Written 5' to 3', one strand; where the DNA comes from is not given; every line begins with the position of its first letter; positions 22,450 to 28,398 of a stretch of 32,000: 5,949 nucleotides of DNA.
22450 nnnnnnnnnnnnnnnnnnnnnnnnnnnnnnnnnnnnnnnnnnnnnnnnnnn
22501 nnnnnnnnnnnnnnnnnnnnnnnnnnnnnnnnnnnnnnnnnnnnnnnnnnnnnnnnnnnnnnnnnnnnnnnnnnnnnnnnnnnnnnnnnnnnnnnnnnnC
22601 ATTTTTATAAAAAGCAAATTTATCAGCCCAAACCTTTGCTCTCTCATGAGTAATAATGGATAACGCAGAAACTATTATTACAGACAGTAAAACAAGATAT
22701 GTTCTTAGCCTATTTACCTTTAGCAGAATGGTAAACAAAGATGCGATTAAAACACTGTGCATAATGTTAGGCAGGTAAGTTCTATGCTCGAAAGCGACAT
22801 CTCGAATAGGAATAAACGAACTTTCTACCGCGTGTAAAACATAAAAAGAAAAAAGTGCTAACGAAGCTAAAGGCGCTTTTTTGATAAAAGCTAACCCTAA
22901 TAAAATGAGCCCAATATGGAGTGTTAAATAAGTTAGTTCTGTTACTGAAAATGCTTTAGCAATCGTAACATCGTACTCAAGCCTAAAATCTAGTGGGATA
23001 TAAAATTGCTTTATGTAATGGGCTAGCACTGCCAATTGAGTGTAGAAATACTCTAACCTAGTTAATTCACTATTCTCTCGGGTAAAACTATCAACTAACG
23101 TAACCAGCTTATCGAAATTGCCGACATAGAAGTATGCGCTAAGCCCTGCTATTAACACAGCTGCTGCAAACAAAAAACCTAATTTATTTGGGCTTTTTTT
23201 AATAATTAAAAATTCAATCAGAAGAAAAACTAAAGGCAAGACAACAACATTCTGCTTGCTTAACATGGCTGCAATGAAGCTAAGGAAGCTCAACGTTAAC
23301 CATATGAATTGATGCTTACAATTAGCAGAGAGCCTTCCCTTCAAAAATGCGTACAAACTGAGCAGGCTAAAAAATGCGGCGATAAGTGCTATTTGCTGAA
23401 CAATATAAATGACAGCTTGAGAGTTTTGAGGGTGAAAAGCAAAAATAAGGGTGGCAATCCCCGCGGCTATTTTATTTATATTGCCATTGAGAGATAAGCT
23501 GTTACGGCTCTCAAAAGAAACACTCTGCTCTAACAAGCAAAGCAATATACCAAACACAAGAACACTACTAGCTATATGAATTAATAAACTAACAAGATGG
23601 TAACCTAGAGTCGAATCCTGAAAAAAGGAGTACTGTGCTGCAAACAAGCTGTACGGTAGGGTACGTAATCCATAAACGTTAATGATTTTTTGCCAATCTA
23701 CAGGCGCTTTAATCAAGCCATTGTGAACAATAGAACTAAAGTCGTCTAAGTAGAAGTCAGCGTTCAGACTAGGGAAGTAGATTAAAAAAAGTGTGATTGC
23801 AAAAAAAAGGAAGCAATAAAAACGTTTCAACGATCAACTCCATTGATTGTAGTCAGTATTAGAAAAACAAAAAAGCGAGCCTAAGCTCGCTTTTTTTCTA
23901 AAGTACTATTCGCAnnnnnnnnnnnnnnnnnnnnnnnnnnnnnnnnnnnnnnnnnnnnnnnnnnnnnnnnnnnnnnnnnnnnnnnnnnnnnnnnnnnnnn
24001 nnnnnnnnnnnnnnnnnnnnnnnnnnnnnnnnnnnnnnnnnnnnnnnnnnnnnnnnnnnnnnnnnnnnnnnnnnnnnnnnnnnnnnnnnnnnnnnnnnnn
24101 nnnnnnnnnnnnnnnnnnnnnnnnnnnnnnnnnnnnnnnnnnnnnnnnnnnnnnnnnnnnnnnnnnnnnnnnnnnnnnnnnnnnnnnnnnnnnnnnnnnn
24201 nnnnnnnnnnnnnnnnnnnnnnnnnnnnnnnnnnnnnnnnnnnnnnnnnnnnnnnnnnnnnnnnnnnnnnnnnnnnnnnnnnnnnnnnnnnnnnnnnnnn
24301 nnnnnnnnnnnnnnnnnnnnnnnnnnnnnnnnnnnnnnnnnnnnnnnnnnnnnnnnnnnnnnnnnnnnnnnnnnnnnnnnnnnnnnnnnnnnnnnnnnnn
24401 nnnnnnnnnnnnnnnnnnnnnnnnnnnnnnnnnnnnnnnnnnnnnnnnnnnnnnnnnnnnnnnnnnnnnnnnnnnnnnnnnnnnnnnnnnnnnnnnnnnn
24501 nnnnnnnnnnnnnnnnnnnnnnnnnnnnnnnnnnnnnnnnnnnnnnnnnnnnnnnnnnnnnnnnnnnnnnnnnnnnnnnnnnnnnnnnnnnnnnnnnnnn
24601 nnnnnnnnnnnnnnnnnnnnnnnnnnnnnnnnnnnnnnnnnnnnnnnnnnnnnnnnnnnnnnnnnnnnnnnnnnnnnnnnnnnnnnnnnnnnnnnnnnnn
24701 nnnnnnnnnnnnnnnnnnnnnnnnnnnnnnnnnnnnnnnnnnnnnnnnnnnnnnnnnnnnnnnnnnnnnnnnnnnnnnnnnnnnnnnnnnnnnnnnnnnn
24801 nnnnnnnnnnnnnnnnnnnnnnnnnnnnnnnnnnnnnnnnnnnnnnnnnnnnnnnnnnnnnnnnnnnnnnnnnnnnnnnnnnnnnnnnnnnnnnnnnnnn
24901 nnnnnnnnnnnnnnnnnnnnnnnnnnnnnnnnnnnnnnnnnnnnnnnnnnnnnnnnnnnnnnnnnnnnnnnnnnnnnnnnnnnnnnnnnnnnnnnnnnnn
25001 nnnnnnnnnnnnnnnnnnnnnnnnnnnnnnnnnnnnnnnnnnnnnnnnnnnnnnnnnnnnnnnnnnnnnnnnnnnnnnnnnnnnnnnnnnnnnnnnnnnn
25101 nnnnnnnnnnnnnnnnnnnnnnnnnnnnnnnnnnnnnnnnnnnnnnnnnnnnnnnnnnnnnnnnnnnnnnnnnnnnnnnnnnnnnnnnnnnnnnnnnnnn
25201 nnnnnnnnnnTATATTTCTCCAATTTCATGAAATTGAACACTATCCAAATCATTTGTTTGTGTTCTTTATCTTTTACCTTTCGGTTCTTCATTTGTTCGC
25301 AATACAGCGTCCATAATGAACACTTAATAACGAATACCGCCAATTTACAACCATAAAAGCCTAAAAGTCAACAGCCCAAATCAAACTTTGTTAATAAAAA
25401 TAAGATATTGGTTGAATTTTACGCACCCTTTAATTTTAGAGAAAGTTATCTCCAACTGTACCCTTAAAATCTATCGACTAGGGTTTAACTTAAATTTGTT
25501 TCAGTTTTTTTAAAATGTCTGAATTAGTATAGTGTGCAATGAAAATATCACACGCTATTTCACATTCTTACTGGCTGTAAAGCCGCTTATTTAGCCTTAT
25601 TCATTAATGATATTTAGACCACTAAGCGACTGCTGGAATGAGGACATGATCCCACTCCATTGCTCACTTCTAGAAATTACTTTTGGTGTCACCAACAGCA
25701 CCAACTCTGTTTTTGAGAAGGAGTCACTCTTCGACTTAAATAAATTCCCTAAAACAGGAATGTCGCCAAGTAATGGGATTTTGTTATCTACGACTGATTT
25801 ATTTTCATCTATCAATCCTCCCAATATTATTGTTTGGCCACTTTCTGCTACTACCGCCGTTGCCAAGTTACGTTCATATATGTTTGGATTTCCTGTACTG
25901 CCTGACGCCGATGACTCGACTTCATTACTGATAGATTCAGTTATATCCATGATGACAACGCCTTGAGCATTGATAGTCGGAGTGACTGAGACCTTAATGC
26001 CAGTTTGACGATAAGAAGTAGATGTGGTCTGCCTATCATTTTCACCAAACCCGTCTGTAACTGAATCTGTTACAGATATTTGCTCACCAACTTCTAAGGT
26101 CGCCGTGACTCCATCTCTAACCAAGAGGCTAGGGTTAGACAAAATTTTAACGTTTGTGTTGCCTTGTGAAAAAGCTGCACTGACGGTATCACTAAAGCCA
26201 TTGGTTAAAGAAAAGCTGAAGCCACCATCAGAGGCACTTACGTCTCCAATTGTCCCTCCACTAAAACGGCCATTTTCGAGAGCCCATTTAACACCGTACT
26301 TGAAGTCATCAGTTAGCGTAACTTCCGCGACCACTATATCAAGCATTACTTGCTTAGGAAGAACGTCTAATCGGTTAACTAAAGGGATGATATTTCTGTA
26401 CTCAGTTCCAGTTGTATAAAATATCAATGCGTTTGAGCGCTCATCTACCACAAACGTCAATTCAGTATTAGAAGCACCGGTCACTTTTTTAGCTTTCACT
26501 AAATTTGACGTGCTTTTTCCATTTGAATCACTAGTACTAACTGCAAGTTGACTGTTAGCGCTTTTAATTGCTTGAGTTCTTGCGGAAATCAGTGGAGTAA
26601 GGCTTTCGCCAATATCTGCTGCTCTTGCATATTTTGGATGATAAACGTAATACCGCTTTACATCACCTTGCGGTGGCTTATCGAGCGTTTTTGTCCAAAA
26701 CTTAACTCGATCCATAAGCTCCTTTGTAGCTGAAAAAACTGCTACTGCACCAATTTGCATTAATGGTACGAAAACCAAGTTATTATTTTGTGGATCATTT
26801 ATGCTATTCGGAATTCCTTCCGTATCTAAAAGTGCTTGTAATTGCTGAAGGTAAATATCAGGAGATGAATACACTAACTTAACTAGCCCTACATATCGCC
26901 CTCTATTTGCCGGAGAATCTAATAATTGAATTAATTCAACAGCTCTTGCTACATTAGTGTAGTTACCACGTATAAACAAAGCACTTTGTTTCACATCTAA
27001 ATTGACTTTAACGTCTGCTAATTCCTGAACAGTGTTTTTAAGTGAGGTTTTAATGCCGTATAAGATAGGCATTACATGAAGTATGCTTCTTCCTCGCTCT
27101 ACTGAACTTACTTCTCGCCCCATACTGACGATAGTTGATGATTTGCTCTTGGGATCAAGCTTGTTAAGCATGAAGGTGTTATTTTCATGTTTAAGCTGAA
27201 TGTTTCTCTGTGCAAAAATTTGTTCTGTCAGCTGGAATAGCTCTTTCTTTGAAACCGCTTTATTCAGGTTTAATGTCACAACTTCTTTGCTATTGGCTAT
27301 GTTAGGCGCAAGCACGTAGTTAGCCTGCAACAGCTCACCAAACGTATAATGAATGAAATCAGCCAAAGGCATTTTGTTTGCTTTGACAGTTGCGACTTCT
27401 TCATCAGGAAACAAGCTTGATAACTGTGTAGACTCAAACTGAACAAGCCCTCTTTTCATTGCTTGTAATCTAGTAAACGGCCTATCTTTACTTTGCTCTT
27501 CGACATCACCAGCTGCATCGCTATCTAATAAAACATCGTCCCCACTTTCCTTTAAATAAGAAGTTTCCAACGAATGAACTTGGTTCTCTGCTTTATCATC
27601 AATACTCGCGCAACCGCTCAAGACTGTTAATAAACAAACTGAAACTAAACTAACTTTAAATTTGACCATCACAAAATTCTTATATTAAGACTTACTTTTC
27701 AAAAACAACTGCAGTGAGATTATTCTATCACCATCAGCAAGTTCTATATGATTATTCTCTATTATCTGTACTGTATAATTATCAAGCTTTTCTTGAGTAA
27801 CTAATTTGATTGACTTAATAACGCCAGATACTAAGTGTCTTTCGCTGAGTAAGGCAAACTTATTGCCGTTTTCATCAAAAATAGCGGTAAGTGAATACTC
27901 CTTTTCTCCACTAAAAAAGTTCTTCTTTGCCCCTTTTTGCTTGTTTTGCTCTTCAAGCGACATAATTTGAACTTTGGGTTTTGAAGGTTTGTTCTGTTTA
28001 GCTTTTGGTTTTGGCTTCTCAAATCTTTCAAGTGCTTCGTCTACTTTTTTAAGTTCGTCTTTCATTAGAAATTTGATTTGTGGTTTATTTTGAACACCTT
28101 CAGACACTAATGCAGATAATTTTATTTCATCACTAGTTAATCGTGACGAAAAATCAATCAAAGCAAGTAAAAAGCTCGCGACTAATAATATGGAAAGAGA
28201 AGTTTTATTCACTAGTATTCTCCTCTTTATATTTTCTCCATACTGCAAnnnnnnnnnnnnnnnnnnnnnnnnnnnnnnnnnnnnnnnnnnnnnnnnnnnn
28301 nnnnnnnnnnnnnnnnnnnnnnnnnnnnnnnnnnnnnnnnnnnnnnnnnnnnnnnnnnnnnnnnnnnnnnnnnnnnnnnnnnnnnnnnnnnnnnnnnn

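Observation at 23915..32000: Substrate-adjacent, apparently dedicated T2SS-like operon with C and D genes at the distal end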

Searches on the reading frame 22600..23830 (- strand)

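Call 83: search_protein_families(library=pfam, max_evalue=10, proteins=[window:22600-23830:-])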
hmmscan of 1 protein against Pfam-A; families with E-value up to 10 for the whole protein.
window:22600-23830:- (410 aa): 0 families
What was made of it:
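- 22055..23830 (-): 591-aa polytopic membrane protein with C-terminal TPR repeats. It follows slr4 directly. Its role is unknown, and it belongs to the system only possibly. The N-terminal 410 aa have no family (call 83).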

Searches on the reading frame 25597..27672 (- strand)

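Call 4: search_protein_families(library=pfam, max_evalue=0.1, proteins=[window:25597-27672:-])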
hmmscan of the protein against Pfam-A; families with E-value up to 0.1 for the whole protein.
window:25597-27672:- (691 aa): 2 families
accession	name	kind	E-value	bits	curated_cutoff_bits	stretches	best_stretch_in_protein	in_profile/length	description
PF00263.26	Secretin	-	2.4e-43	148.1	27.5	1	503-666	3-168/169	Bacterial type II and III secretion system protein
PF03958.22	Secretin_N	-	1.7e-17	63.8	28.2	2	343-441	3-69/69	Bacterial type II/III secretion system short domain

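Call 5: search_protein_families(library=ncbifam, max_evalue=0.1, proteins=[window:25597-27672:-])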
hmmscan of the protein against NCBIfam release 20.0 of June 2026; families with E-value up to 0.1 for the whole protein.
window:25597-27672:- (691 aa): 8 families
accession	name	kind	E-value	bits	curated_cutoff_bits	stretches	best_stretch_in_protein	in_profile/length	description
TIGR02517.1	type_II_gspD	equivalog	1e-85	288.5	351.35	1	111-673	15-597/600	type II secretion system secretin GspD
TIGR02519.1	pilus_MshL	equivalog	2.1e-42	145.2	250.2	1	420-666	14-290/290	pilus (MSHA type) biogenesis protein MshL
TIGR02515.1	IV_pilus_PilQ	subfamily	3.2e-42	145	284.35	2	503-666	269-427/428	type IV pilus secretin PilQ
TIGR02516.1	type_III_yscC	equivalog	4.4e-29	101.4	238.45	1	396-667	190-462/463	type III secretion system outer membrane ring subunit SctC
NF010083.0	PRK13568.1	equivalog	6.1e-26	91.1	554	1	373-667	123-418/419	DNA uptake porin HofQ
NF011873.0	PRK15346.1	equivalog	6.2e-22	77.9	524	1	341-655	178-483/499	EscC/YscC/HrcC family type III secretion system outer membrane ring protein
NF007851.2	PRK10560.1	exception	2.3e-20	72.8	598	1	404-667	143-410/412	DNA uptake porin HofQ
NF042912.1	Amuc_1098_fam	equivalog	5.1e-18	64.5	750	1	599-667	729-797/805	Amuc_1098 family type IV pilus outer membrane protein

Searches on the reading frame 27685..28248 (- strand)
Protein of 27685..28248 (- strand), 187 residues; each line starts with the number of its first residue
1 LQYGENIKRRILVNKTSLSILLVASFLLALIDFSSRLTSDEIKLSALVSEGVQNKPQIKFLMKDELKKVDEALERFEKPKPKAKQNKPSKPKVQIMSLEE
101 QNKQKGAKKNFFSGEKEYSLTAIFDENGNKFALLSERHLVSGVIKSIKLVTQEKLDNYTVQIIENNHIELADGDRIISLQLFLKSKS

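Call 4: search_protein_families(library=pfam, max_evalue=0.1, proteins=[window:27685-28248:-])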
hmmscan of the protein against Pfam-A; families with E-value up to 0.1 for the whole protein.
window:27685-28248:- (187 aa): 1 family
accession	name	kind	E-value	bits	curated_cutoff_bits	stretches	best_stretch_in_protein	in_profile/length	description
PF17427.7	Phi29_Phage_SSB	-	0.051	14.2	25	1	110-181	55-122/123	Phage Single-stranded DNA-binding protein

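Call 5: search_protein_families(library=ncbifam, max_evalue=0.1, proteins=[window:27685-28248:-])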
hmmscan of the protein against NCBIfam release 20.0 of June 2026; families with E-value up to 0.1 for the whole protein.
window:27685-28248:- (187 aa): 0 families

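Call 38: find_homologous_proteins(query=window:27685-28248:-, max_evalue=0.01)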
Query window:27685-28248:- (187 aa): 4 proteins with E <= 0.01 among 201 candidates.
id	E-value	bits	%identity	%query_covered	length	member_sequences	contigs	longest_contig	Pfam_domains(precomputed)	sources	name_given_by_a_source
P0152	8.3e-101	353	99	94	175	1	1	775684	-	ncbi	-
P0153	5.0e-92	324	89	94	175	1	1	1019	-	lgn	-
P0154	7.3e-66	239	67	94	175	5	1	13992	-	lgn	-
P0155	2.6e-46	176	51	94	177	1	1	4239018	-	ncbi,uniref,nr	ncbi:hypothetical protein [Thalassotalea euphylliae]|uniref:Uncharacterized protein n=1 Tax=Thalasso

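Call 40: find_encoding_contigs(protein=P0152, flank=10000, max_places=2)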
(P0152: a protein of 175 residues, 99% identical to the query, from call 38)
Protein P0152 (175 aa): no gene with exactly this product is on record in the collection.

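Call 41: list_cluster_members(proteins=[P0152, P0002])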
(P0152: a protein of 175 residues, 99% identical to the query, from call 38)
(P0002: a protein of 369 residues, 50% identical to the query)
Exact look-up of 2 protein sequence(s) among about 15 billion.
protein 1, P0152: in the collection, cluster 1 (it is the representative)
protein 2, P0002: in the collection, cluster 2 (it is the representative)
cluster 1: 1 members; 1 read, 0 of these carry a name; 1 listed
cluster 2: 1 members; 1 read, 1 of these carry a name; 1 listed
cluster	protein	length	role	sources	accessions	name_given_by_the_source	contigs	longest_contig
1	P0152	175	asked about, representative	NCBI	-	-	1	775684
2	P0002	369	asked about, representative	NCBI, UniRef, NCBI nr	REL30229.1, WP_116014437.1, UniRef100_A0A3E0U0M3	hypothetical protein [Thalassotalea euphylliae] | Uncharacterized protein n=1 Tax=Thalassotalea euphylliae TaxID=1655234 ...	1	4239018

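Call 53: search_solved_structures(query=A3, max_evalue=10, show_alignments=2)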
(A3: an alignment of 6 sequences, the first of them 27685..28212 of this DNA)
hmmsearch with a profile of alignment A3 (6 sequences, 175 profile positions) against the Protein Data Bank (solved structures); distinct sequences matched with E-value up to 10: 0.
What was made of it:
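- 27685..28212 (-): Small bitopic protein in the GspC position, 175 aa from the GTG at 28212. It has an N-terminal TM helix, a Lys/Pro-rich linker and a C-terminal domain of about 75 aa. No PDZ domain. No Pfam, NCBIfam or PDB hit for the window protein (calls 4, 5, 53).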

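Call 56: search_protein_families(library=pfam, alignment_id=A5, max_evalue=1)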
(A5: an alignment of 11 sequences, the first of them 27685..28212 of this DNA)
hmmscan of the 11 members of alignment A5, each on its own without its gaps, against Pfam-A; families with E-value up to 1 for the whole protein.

A. member 1, window:27685-28212:- (175 aa): 1 family
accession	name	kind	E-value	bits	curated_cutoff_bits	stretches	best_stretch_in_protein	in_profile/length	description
PF17427.7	Phi29_Phage_SSB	-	0.044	14.4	25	1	98-169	55-122/123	Phage Single-stranded DNA-binding protein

B. families by the number of members that match (of 11 scanned): 8 families
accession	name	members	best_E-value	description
PF10741.14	T2SSM_b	4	2.5e-05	Type II secretion system (T2SS), protein M subtype b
PF04350.18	PilO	4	0.0034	Pilus assembly protein, PilO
PF14004.11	DUF4227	1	0.037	Protein of unknown function (DUF4227)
PF17427.7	Phi29_Phage_SSB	1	0.044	Phage Single-stranded DNA-binding protein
PF23438.1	DUF7123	1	0.12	Domain of unknown function (DUF7123)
PF00708.24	Acylphosphatase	1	0.12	Acylphosphatase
PF07544.18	Med9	1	0.12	RNA polymerase II transcription mediator complex subunit 9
PF02096.25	60KD_IMP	1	0.13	60Kd inner membrane protein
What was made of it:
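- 28205..28780 (-): GspM-like protein, 191 aa from the ATG at 28780 (the ORF extends to the TTG at 28789). 4 of 5 orthologues hit T2SSM_b, best 2.5e-5 (call 56).
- On Type II secretion system (Gsp): There are no PDB or Pfam hits (calls 53, 56).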

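Call 57: find_homologous_proteins(query=A3, max_evalue=0.01)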
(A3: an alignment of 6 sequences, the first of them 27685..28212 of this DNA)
Query A3 (6 sequences) (175 aa, profile of the alignment): 7 proteins with E <= 0.01 among 3445 candidates.
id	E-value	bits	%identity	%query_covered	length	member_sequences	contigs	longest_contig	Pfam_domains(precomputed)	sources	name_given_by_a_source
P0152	2.9e-79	283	100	100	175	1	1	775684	-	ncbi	-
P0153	9.0e-79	282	90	100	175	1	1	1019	-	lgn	-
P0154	5.3e-77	276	67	100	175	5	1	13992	-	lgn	-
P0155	1.4e-72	261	51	100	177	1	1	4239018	-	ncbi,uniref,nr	ncbi:hypothetical protein [Thalassotalea euphylliae]|uniref:Uncharacterized protein n=1 Tax=Thalasso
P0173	7.9e-56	207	32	59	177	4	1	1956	-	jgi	jgi:hypothetical protein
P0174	1.7e-52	196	31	57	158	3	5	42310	-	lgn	-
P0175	1.8e-40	157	34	70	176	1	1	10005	-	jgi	jgi:hypothetical protein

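Call 65: search_protein_families(library=ncbifam, alignment_id=A6, max_evalue=1)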
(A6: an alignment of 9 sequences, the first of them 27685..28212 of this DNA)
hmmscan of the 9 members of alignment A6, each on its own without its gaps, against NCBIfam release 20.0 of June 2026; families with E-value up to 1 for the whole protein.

A. member 1, window:27685-28212:- (175 aa): 0 families

B. families by the number of members that match (of 9 scanned): 4 families
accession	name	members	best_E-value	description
NF041515.1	GspC_delta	2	0.0019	type II secretion system protein GspC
NF005726.0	PRK07544.1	1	0.035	branched-chain amino acid aminotransferase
NF041616.1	T2SS_C_SYNERG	1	0.1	type II secretion system protein GspC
NF008423.0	PRK11251.1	1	0.16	osmotically-inducible lipoprotein OsmE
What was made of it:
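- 27685..28212 (-): 2 of 9 orthologues give a weak GspC_delta hit, E 0.0019 (call 65).
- On Type II secretion system (Gsp): Only 2 of 9 orthologues give a weak GspC_delta hit (0.0019) (call 65).
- The C-like protein has only weak GspC support (call 65).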
